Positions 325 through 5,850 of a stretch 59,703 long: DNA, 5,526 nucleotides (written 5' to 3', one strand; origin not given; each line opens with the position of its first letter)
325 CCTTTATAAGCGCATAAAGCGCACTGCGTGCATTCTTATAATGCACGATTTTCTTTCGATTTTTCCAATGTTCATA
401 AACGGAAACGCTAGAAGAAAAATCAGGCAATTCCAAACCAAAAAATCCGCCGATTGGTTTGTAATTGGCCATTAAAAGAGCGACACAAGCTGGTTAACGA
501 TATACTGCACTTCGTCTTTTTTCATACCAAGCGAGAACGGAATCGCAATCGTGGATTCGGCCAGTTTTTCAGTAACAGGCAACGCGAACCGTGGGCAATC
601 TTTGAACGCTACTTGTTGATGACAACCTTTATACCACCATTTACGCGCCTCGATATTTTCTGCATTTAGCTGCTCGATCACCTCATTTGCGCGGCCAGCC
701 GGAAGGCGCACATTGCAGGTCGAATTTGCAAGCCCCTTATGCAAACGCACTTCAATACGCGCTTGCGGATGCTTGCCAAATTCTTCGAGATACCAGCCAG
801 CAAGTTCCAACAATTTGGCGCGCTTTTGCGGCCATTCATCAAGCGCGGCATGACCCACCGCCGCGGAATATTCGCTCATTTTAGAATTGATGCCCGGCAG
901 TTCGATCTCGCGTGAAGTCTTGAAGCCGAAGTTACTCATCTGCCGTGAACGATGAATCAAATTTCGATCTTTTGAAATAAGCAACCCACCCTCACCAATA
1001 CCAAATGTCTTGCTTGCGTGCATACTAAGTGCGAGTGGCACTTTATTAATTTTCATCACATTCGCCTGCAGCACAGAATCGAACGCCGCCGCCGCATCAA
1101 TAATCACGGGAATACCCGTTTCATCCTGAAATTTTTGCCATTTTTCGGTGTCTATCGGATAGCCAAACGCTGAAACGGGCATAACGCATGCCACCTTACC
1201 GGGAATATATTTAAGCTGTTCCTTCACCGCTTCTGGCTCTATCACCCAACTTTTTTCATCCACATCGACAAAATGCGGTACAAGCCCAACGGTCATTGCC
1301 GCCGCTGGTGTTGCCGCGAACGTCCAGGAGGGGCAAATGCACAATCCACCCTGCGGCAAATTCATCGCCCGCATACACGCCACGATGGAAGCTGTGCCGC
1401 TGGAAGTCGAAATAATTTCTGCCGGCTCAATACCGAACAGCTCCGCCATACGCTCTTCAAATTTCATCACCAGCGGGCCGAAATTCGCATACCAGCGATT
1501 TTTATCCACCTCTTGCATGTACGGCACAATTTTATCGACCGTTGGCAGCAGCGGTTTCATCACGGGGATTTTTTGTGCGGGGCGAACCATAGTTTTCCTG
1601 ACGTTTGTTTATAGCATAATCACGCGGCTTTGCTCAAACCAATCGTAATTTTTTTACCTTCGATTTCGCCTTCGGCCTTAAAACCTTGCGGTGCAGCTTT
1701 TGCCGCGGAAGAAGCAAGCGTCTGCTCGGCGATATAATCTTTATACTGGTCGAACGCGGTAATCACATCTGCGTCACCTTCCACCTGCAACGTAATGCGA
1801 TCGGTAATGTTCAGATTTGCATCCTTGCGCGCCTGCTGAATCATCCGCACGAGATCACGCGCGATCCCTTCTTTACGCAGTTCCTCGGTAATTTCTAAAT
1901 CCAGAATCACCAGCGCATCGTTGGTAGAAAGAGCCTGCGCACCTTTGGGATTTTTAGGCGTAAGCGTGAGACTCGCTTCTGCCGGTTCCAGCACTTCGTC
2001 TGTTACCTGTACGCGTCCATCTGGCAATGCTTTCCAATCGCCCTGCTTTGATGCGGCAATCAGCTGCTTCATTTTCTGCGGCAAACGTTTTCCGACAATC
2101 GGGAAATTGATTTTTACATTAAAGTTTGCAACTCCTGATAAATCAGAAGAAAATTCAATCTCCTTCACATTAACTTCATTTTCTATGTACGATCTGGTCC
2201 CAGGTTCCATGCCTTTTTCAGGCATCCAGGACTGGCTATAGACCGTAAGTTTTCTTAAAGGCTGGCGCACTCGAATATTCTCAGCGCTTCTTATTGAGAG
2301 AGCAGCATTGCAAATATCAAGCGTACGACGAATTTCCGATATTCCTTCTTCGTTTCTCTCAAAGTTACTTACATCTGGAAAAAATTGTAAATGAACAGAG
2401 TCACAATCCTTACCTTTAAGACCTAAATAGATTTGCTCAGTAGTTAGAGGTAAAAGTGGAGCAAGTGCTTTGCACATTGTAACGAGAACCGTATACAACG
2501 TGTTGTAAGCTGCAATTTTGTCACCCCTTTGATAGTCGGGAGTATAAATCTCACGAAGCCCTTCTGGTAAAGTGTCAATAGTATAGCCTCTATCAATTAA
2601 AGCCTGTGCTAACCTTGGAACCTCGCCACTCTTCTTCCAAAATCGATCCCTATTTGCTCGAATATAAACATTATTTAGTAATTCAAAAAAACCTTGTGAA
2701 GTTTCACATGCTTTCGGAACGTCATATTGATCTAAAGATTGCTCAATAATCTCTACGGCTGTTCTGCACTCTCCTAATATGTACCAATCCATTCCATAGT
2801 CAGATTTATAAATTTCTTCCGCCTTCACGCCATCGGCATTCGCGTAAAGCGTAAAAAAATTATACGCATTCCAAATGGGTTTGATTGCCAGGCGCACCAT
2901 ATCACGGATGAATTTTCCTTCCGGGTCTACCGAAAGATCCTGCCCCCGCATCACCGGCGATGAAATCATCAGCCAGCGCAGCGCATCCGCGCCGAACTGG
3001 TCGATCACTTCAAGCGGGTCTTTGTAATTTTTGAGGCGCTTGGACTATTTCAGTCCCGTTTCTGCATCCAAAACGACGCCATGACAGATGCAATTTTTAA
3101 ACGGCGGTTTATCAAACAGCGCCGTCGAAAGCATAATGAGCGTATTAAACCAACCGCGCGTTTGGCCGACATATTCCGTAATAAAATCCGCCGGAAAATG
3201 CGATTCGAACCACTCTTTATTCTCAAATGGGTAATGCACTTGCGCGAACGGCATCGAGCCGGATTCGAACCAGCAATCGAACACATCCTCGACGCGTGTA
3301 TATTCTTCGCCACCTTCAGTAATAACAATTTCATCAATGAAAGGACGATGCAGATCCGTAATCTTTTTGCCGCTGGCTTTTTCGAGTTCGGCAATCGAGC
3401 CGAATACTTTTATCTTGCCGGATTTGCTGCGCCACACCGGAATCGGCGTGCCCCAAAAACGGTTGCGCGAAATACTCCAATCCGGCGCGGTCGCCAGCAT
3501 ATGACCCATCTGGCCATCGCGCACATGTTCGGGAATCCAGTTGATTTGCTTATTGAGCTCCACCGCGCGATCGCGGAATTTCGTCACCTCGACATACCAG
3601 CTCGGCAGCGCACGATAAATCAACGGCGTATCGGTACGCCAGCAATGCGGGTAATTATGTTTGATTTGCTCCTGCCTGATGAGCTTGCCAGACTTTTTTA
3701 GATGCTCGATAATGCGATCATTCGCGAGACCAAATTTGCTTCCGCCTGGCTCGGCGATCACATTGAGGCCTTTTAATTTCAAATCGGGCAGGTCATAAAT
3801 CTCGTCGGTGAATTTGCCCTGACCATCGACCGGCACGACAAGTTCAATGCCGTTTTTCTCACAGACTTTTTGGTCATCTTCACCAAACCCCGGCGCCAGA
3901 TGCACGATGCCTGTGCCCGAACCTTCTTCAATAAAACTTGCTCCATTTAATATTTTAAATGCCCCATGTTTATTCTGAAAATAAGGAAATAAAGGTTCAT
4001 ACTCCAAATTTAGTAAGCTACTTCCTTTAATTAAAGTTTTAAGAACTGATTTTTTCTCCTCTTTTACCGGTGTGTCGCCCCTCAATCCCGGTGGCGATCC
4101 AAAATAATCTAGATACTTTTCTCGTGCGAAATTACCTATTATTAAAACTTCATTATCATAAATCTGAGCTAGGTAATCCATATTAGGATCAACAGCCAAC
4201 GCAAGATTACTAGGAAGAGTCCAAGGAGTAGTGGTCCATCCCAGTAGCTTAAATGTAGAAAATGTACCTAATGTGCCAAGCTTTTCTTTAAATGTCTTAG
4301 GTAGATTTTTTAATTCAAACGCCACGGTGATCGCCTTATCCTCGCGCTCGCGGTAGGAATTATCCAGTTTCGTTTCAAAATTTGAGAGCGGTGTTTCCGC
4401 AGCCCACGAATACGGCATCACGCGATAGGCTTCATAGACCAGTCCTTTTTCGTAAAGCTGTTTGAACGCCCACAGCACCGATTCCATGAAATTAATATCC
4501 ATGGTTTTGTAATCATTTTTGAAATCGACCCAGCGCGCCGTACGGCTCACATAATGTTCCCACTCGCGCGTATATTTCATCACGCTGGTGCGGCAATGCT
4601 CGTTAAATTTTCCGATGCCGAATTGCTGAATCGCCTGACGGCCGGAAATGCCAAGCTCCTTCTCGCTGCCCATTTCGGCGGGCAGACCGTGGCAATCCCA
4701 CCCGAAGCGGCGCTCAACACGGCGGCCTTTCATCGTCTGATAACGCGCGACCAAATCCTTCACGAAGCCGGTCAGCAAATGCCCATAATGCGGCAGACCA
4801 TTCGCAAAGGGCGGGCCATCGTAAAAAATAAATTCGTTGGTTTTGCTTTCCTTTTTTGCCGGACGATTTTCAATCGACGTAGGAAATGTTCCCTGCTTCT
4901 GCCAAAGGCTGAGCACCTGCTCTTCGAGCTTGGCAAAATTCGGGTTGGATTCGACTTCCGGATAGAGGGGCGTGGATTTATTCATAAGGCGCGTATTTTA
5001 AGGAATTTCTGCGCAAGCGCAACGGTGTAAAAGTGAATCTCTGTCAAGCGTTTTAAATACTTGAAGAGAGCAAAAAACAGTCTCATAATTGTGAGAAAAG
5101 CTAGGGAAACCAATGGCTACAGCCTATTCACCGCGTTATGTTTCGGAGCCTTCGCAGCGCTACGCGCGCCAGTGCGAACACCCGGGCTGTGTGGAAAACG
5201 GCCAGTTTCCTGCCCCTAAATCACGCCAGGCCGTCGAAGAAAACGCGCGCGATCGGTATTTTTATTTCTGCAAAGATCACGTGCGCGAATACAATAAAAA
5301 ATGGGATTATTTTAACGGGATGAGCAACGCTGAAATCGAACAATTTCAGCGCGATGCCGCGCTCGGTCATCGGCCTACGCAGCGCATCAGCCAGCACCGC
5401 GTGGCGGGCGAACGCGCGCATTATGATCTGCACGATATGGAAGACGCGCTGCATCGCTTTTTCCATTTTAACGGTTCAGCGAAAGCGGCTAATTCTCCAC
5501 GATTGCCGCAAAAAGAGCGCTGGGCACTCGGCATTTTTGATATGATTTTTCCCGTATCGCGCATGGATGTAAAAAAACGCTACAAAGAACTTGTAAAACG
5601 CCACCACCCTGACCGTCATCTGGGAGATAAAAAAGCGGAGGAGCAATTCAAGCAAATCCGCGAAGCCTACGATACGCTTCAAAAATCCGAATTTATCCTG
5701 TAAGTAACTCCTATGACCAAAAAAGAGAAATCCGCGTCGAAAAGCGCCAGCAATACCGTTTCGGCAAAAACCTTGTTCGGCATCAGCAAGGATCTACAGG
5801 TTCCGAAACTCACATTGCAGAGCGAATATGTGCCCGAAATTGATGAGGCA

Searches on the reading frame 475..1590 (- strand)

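Call 89: search_protein_families(library=pfam, proteins=[window:475-1590:-], max_evalue=0.00001)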
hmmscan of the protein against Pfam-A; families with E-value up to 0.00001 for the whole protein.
window:475-1590:- (372 aa): 2 families
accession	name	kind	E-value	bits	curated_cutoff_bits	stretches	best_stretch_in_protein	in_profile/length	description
PF01041.23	DegT_DnrJ_EryC1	-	9.4e-65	219.6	19.8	1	21-368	7-359/360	DegT/DnrJ/EryC1/StrS aminotransferase family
PF00155.27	Aminotran_1_2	-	5.6e-09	36.1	19.7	1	17-222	18-248/361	Aminotransferase class I and II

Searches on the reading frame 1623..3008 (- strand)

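Call 89: search_protein_families(library=pfam, proteins=[window:1623-3008:-], max_evalue=0.00001)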
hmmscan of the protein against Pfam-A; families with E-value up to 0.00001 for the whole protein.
window:1623-3008:- (462 aa): 2 families
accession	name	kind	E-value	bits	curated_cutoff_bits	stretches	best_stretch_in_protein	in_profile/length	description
PF19302.4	DUF5915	-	2.3e-39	135.4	27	1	274-460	3-194/195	Domain of unknown function (DUF5915)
PF08264.19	Anticodon_1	-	3.8e-20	72.7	25.1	1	163-253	57-146/148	Anticodon-binding domain of tRNA ligase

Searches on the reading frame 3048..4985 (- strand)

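Call 89: search_protein_families(library=pfam, proteins=[window:3048-4985:-], max_evalue=0.00001)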
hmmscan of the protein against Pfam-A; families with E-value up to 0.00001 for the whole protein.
window:3048-4985:- (646 aa): 2 families
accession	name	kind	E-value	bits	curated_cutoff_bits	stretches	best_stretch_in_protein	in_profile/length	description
PF00133.28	tRNA-synt_1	-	2.4e-121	405.8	22.7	1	24-642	2-372/414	tRNA synthetases class I (I, L, M and V)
PF09334.17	tRNA-synt_1g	-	1.1e-11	44.6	20.1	1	59-145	8-88/391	tRNA synthetases class I (M)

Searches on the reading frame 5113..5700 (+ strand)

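Call 89: search_protein_families(library=pfam, proteins=[window:5113-5700:+], max_evalue=0.00001)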
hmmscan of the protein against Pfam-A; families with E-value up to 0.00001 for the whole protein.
window:5113-5700:+ (196 aa): 1 family
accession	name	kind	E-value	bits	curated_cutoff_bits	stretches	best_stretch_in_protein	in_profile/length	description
PF00226.36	DnaJ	-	5.6e-13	49.2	27.8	1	149-192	13-56/63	DnaJ domain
